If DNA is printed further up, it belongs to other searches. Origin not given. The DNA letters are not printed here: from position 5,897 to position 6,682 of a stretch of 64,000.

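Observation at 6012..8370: Leaderless, translationally coupled operon: HEPN-like RNxxxH protein + cytidylate-kinase paralogue with dead Walker A + CPBP membrane protease (+ membrane protein)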

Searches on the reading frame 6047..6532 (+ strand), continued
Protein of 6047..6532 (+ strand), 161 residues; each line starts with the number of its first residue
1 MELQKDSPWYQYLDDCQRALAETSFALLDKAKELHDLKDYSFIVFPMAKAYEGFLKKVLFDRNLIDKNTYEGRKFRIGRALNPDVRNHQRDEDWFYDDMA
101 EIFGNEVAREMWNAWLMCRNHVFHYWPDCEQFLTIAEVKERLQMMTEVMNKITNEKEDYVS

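Call 25: find_related_loci(query=A1, collection=genome_contigs, flank=6000)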
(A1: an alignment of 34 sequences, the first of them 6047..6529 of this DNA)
Query A1 (161 aa) in genome_contigs; peptide patterns used: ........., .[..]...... (x = any residue, [..] = any of these).
599 stretches matched a pattern (row limit reached: there are more); 494 encode a relative of the query (tblastn E <= 1e-3); the best 80 are kept; 80 distinct loci.
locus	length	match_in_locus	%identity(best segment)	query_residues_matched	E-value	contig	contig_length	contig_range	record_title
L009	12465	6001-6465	65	1-155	2e-70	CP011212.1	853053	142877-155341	MAG: candidate division TM6 bacterium GW2011_GWF2_28_16 chromosome, complete genome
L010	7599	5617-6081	61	1-155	1e-68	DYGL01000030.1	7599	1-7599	MAG TPA_asm: Candidatus Microgenomatus sp. isolate BE2012_4_39_12 Afr_mines_BE2012_3801_length_7599_cov_4_754905, whole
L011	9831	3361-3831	61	1-157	2e-68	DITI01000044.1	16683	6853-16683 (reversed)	MAG TPA_asm: Candidatus Pacebacteria bacterium UBA6188 UBA6188_contig_236648, whole genome shotgun sequence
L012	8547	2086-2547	62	1-154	1e-67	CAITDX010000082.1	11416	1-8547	uncultured bacterium isolate LaPlata_bin-3499 genome assembly, contig: bin-3499:82/85, whole genome shotgun sequence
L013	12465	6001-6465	62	1-155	5e-67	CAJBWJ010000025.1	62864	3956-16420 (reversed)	uncultured bacterium isolate Loc080925-5-5m_bin-0562 genome assembly, contig: bin-0562:25/86, whole genome shotgun seque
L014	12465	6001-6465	60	1-155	2e-65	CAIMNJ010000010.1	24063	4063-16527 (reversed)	uncultured bacterium isolate LaPlata_bin-1529 genome assembly, contig: bin-1529:10/18, whole genome shotgun sequence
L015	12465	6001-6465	59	1-155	7e-64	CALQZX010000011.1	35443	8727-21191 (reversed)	MAG: Parcubacteria group bacterium isolate MiH-14oct19-109 genome assembly, contig: MiH-14oct19-C2111, whole genome shot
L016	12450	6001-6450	57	5-154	2e-59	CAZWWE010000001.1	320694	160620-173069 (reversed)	MAG TPA_asm: uncultured Pseudomonadales bacterium isolate SRP216815_co1_233 genome assembly, contig: NODE_33_length_3206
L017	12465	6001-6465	57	1-155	2e-58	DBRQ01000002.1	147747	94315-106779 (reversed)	MAG TPA_asm: Candidatus Pacebacteria bacterium UBA1364 UBA1364_contig_776, whole genome shotgun sequence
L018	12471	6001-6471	59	1-158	2e-64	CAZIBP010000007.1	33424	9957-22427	MAG TPA_asm: uncultured Pseudomonadales bacterium isolate SRP093185_co1_41 genome assembly, contig: NODE_606_length_3342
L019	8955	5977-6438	56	6-155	3e-56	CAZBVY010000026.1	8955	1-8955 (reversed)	MAG TPA_asm: uncultured Pseudomonadales bacterium isolate binchicken_co212_140 genome assembly, contig: NODE_10231_lengt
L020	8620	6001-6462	55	6-155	1e-55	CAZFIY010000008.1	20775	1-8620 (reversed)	MAG TPA_asm: uncultured Pseudomonadales bacterium isolate SRP192927_co2_730 genome assembly, contig: NODE_3895_length_20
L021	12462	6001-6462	54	6-155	1e-54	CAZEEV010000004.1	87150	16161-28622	MAG TPA_asm: uncultured Pseudomonadales bacterium isolate SRP294416_co1_79 genome assembly, contig: NODE_269_length_8715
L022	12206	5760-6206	53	1-149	9e-52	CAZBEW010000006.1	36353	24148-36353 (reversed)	MAG TPA_asm: uncultured Pseudomonadales bacterium isolate SRP294416_co3_632 genome assembly, contig: NODE_1299_length_36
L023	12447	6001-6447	54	1-149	1e-51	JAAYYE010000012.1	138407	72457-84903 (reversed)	MAG: Candidatus Paceibacterota bacterium isolate AS06rmzACSIP_209 339051_AS06, whole genome shotgun sequence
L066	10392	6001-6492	43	1-150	1e-44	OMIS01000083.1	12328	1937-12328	bacterium isolate AM_0466 genome assembly, contig: AM_0466_83, whole genome shotgun sequence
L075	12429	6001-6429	45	8-152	2e-40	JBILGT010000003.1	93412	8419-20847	MAG: Limisphaerales bacterium isolate ME2016-09-28_3300042471_group7_bin68 Rohwer_bin1526_scaffold_55_c1, whole genome s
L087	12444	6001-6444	45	5-151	5e-38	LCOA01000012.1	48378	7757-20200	MAG: Candidatus Amesbacteria bacterium GW2011_GWA1_47_20 UX92_C0012, whole genome shotgun sequence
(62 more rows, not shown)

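Call 27: predict_structure(alignment_id=A1)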
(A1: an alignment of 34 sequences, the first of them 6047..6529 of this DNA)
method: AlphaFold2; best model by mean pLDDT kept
length: 161 residues; sequences in the alignment: 34
mean_pLDDT: 92.4   pTM: 0.88
mean pLDDT of the five models: 92.4, 92.0, 91.8, 91.4, 91.1
residues with pLDDT >= 90: 128; 70-90: 27; 50-70: 2; < 50: 4
segments of 3 or more residues with pLDDT < 50: 158-161
pLDDT, mean of each block of 10 residues (from residue 1): 96 98 97 86 97 98 97 94 91 95 97 94 83 93 98 70 32
secondary structure, 60 per line:
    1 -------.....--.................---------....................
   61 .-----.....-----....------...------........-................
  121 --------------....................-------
elements in order: H8-12 H15-31 H41-61 H67-71 H77-80 H96-103 H105-120 H135-154

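Call 31: search_protein_representatives(alignment_id=A1)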
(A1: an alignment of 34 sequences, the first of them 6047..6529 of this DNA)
Query: 34 sequences, 161 profile positions. Proteins with E-value up to 0.001 (for the whole library): 204; up to 1e-10: 120; up to 1e-30: 58. The best 150 are listed.
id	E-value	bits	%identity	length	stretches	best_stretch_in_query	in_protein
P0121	3.0e-61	222.1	-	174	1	3-156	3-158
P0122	2.4e-58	212.7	-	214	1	6-159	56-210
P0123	2.7e-58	212.5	-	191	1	8-158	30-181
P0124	6.8e-57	208.0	-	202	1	5-155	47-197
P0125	4.2e-56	205.4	-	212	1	9-156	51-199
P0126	5.3e-56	205.1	-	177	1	4-155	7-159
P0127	4.7e-50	185.7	-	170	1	2-156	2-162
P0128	4.4e-49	182.6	-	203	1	20-159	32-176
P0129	7.8e-48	178.5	-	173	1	7-158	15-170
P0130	1.4e-47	177.7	-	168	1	3-153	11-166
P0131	1.4e-46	174.4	-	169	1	6-158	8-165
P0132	7.4e-46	172.1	-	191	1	9-156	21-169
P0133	2.5e-45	170.4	-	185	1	32-157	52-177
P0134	4.9e-45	169.4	-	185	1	11-156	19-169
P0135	7.0e-45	168.9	-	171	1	6-156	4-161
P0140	7.1e-44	165.6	-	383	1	4-150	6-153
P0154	4.8e-40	153.2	-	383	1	8-153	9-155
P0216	8.0e-15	71.2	-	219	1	8-155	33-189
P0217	1.9e-14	70.0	-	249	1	23-155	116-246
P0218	7.8e-14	68.0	-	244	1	15-159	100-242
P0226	2.2e-12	63.3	-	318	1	17-155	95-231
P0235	1.2e-11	60.8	-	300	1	31-157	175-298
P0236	1.6e-11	60.4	-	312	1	14-157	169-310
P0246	4.2e-10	55.9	-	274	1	7-154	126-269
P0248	9.5e-10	54.7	-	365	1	26-151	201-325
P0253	2.8e-09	53.2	-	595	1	6-155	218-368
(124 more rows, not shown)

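Call 32: search_protein_families(library=pfam, proteins=[P0217, P0218, P0226, P0235, P0236, P0248, P0253, P0246, P0140, P0216], max_evalue=0.01)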
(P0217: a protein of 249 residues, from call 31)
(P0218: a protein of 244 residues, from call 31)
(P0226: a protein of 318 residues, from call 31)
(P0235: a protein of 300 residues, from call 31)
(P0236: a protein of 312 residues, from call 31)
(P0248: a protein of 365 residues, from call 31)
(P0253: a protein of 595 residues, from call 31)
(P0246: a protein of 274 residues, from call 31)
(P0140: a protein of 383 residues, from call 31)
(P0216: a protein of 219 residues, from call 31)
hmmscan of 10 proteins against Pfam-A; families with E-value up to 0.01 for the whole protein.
P0217 (249 aa): 1 family
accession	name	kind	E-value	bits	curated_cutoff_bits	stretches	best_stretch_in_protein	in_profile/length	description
PF19034.5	RnlA-toxin_DBD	-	3.7e-06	27.8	27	1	127-215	37-124/125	RNase LS, bacterial toxin DBD domain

P0218 (244 aa): 2 families
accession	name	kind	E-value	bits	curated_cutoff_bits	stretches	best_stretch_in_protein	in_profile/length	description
PF19034.5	RnlA-toxin_DBD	-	3.5e-06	27.8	27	1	123-209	40-125/125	RNase LS, bacterial toxin DBD domain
PF18869.6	HEPN_RnaseLS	-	5.8e-06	27.1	29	1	114-220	19-118/124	RnaseLS-like HEPN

P0226 (318 aa): 2 families
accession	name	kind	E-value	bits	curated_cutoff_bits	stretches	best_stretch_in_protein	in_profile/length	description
PF19034.5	RnlA-toxin_DBD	-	0.00015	22.6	27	1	111-191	36-112/125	RNase LS, bacterial toxin DBD domain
PF18869.6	HEPN_RnaseLS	-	0.0031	18.3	29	1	111-144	20-53/124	RnaseLS-like HEPN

P0235 (300 aa): 1 family
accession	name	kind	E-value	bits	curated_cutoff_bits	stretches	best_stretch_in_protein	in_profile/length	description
PF19034.5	RnlA-toxin_DBD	-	0.00028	21.7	27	1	177-265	37-124/125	RNase LS, bacterial toxin DBD domain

P0236 (312 aa): 1 family
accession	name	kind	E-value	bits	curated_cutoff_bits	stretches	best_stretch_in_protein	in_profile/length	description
PF19034.5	RnlA-toxin_DBD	-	2.9e-05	24.9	27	1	186-276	34-123/125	RNase LS, bacterial toxin DBD domain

P0248 (365 aa): 2 families
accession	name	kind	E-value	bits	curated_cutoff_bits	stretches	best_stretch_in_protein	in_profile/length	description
PF18869.6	HEPN_RnaseLS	-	0.00068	20.4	29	1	211-305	24-114/124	RnaseLS-like HEPN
PF19034.5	RnlA-toxin_DBD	-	0.0026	18.6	27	1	209-297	38-123/125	RNase LS, bacterial toxin DBD domain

P0253 (595 aa): 2 families
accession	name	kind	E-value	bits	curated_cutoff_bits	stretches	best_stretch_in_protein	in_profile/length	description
PF01351.25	RNase_HII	-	2.9e-33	115.9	25.8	1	388-585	1-197/199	Ribonuclease HII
PF11858.14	DUF3378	-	9.5e-06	26.2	27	1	115-161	11-57/76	Domain of unknown function (DUF3378)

P0246 (274 aa): 1 family
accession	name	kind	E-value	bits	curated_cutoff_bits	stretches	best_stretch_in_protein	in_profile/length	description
PF19034.5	RnlA-toxin_DBD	-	5.9e-05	23.9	27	1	154-230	39-111/125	RNase LS, bacterial toxin DBD domain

P0140 (383 aa): 3 families
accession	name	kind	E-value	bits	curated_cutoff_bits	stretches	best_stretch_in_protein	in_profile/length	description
PF02517.21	Rce1-like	-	3.7e-14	53.2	22.4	1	282-377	9-92/93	Type II CAAX prenyl endopeptidase Rce1-like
PF18869.6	HEPN_RnaseLS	-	1.5e-05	25.8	29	1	40-75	25-60/124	RnaseLS-like HEPN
PF19034.5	RnlA-toxin_DBD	-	0.0017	19.2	27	1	41-127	42-123/125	RNase LS, bacterial toxin DBD domain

P0216 (219 aa): 0 families

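Call 33: fold_search(model_id=the predicted structure, library=pdb)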
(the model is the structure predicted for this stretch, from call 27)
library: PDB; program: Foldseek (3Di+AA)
matches with E <= 10: 299; with E <= 0.001: 0
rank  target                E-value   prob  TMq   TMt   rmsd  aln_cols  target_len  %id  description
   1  1ufb_A                2.2e-01  0.66  0.32  0.37   8.5       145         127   17  Crystal structure of TT1696 from Thermus thermophilus HB8 (released 2003-11-28)
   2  3cax                  3.4e-01  0.41  0.29  0.18   9.6       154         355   14  Crystal structure of uncharacterized protein PF0695 (released 2008-03-18)
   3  3o10_C                4.4e-01  0.57  0.32  0.36   8.7       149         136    9  Crystal structure of the HEPN domain from human sacsin (released 2011-03-30)
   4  2lk4_MODEL_1_A        4.8e-01  0.38  0.29  0.34  11.0       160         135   11  Structural and mechanistic insights into the interaction between PAT Pyk2 and Paxillin LD motif (released 2012-10-10)
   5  8xdj_A                6.5e-01  0.21  0.27  0.31   8.3       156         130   15  Crystal structure of AMPylated HEPN toxin (released 2024-12-18)
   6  8yuf_A                7.1e-01  0.21  0.27  0.31   8.3       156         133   15  Crystal structure of HEPN (Q64A) toxin (released 2025-04-02)
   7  1ktm_MODEL_1_A        7.5e-01  0.47  0.33  0.36   9.2       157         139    8  SOLUTION STRUCTURE OF FAT DOMAIN OF FOCAL ADHESION KINASE (released 2003-01-16)
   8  8xdj_C                8.2e-01  0.20  0.28  0.32   8.0       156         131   15  Crystal structure of AMPylated HEPN toxin (released 2024-12-18)
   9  8yuf_B                9.1e-01  0.21  0.30  0.34   8.3       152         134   16  Crystal structure of HEPN (Q64A) toxin (released 2025-04-02)
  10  6lu8_4                9.1e-01  0.18  0.27  0.12  10.9       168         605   11  Cryo-EM structure of a human pre-60S ribosomal subunit - state A (released 2020-08-26)
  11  3u9j_A                9.5e-01  0.13  0.23  0.23  20.9       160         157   11  Crystal structure of oxidized human FBXL5 hemerythrin like domain (released 2012-02-22)
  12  4xek_A                1.0e+00  0.38  0.33  0.37   9.8       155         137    8  Pyk2-FAT domain in complex with leupaxin LD4 motif (released 2015-12-30)
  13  8idt_4                1.0e+00  0.18  0.26  0.11   9.7       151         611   11  human nuclear pre-60S ribosomal particle - State G (released 2023-08-09)
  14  8fl0_SR               1.0e+00  0.18  0.26  0.14   9.7       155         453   11  Human nucleolar pre-60S ribosomal subunit (State H) (released 2023-07-12)
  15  2f07_B                1.0e+00  0.12  0.23  0.20  14.3       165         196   13  Crystal Structure of YvdT from Bacillus subtilis (released 2006-11-21)
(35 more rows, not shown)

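Call 42: find_encoding_contigs(protein=P0140, flank=6000, max_places=2)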
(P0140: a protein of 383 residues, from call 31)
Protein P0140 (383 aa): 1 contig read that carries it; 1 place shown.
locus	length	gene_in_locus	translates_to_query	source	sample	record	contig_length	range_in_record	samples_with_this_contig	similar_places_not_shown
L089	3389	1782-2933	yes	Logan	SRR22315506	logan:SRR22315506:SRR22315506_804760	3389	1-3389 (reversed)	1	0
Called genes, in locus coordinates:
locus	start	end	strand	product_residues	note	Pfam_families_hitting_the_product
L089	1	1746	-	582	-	?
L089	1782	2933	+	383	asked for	PF18869:HEPN_RnaseLS (faint), PF02517:Rce1-like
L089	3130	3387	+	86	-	?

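Call 45: search_protein_families(library=padloc, proteins=[window:6047-6529:+], max_evalue=0.1)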
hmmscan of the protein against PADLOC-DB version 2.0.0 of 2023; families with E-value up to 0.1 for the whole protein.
window:6047-6529:+ (161 aa): 0 families

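Call 74: find_encoding_contigs(protein=P0154, flank=6000, max_places=2)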
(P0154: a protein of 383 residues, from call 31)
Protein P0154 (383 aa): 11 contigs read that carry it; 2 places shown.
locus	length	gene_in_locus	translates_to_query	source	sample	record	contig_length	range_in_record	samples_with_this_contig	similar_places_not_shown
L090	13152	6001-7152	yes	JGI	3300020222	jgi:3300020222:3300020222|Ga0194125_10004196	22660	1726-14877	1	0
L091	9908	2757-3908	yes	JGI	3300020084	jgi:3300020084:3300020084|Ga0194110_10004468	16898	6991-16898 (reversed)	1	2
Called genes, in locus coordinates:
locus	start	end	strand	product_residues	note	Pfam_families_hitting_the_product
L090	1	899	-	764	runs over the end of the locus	PF00912:Transgly, PF00905:Transpeptidase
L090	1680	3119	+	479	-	PF00391:PEP-utilizers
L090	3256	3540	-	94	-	-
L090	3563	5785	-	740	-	PF00912:Transgly, PF00905:Transpeptidase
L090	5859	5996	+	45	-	-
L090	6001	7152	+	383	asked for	PF18869:HEPN_RnaseLS (weak), PF02517:Rce1-like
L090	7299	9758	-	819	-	PF07724:AAA_2, PF10431:ClpB_D2-small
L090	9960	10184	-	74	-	-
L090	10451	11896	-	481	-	PF13191:AAA_16 (faint)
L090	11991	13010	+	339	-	PF00486:Trans_reg_C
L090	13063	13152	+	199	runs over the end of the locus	PF18915:DUF5667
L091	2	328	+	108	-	?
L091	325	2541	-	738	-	PF00912:Transgly, PF00905:Transpeptidase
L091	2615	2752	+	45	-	-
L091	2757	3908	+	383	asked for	PF18869:HEPN_RnaseLS (weak), PF02517:Rce1-like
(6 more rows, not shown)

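Call 75: find_encoding_contigs(protein=P0248, flank=6000, max_places=2)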
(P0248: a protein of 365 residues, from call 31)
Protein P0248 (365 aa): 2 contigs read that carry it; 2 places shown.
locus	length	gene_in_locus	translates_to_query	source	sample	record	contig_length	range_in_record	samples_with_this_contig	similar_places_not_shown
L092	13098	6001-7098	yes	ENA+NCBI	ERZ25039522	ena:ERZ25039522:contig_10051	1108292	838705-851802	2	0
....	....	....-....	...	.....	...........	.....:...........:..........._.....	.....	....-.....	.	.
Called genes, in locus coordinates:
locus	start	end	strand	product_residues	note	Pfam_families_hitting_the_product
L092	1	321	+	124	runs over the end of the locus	PF01042:Ribonuc_L-PSP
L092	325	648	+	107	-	PF03795:YCII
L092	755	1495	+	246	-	PF06271:RDD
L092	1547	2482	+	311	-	PF13828:DUF4190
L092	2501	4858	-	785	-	-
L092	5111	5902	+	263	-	PF13828:DUF4190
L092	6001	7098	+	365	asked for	-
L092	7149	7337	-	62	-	-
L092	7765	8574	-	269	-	PF13340:DUF4096, PF01609:DDE_Tnp_1, PF13359:DDE_Tnp_4 (weak), PF13586:DDE_Tnp_1_2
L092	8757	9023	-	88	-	PF15738:YafQ_toxin, PF05016:ParE_toxin (faint)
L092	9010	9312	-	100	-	-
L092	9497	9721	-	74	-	PF21748:UPF0150 (weak), PF15919:HicB_lk_antitox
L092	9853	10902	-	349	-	-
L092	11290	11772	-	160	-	PF00583:Acetyltransf_1, PF13673:Acetyltransf_10, PF13508:Acetyltransf_7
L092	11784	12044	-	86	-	-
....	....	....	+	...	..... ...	-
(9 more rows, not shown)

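Call 76: find_encoding_contigs(protein=P0217, flank=6000, max_places=2)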
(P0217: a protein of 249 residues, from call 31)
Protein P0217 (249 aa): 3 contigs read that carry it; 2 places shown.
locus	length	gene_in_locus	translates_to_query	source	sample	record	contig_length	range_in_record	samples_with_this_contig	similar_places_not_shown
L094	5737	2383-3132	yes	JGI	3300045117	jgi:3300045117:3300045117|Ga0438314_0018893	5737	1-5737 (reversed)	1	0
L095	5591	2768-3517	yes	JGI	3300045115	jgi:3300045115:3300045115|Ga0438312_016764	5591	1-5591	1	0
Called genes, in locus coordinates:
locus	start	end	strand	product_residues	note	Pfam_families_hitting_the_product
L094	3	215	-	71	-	?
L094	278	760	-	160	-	-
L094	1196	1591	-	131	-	-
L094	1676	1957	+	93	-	-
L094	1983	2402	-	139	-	-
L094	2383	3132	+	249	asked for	PF19034:RnlA-toxin_DBD (weak)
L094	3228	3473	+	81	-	-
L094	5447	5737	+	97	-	?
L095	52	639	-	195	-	PF08713:DNA_alkylation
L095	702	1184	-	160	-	-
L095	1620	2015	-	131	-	-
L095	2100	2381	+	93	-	-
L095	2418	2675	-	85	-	-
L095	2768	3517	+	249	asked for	PF19034:RnlA-toxin_DBD (weak)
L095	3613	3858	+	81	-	-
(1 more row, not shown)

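Call 84: search_dna_similar(query=window:6047-6529:+, collection=phages, mode=protein, max_evalue=0.001, max_rows=10)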
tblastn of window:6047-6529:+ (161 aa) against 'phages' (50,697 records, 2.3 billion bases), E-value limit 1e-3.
No match.
